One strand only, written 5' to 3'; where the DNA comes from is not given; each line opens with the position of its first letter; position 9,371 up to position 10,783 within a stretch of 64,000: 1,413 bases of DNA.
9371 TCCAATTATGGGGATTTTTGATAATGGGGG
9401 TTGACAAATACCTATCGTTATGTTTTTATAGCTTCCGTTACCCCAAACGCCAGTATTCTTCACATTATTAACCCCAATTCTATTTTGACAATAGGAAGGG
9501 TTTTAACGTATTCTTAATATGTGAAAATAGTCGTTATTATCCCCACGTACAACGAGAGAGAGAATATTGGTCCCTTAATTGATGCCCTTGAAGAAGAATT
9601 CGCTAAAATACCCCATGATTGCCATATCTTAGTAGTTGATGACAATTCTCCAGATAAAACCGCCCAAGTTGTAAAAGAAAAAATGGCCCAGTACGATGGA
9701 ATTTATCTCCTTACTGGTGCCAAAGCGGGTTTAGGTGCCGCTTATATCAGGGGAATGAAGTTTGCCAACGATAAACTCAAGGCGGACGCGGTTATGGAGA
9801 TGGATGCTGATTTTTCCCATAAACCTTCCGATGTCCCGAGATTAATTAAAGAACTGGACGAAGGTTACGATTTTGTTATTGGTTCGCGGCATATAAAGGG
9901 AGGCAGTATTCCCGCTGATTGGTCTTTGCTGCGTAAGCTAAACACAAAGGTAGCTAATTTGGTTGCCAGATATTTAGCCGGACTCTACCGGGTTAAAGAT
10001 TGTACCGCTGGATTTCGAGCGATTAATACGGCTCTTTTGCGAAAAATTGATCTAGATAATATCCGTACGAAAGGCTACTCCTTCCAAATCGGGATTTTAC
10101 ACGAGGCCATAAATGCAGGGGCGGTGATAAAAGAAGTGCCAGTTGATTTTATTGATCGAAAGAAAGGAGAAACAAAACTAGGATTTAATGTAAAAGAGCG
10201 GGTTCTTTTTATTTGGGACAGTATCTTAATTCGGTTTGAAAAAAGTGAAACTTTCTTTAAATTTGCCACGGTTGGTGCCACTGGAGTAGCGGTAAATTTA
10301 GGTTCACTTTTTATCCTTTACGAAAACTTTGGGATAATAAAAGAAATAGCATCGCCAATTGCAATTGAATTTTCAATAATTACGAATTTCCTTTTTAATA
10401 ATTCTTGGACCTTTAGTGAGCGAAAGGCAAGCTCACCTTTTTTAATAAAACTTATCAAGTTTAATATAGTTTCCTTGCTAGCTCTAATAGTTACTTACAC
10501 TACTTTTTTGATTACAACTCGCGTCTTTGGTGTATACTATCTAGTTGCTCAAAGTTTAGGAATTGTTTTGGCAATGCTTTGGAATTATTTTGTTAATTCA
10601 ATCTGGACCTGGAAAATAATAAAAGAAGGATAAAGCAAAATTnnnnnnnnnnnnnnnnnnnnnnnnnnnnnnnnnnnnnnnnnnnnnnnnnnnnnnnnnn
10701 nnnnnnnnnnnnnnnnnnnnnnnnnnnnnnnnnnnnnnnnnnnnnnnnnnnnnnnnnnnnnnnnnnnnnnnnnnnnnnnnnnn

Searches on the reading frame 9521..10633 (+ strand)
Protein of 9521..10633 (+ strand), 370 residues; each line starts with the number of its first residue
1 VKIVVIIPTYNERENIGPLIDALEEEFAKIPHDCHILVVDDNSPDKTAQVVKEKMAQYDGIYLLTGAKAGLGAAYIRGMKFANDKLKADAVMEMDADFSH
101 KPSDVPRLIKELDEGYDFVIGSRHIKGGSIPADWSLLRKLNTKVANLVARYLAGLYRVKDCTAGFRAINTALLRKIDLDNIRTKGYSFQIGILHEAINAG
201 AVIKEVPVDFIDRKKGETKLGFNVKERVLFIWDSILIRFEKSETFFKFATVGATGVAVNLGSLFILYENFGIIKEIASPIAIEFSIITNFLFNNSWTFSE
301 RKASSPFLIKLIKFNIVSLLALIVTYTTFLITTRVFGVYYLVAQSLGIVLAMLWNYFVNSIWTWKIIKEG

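Call 22: search_protein_families(library=pfam, proteins=[window:9521-10633:+], max_evalue=0.00001)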
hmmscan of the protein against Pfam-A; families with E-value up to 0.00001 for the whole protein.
window:9521-10633:+ (370 aa): 2 families
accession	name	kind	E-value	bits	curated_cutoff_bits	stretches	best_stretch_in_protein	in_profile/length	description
PF00535.33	Glycos_transf_2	-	3.9e-27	95.7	23.3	1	5-174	2-165/168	Glycosyl transferase family 2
PF04138.20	GtrA_DPMS_TM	-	1.9e-23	83.3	26.1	1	247-364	1-117/117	GtrA/DPMS, transmembrane domain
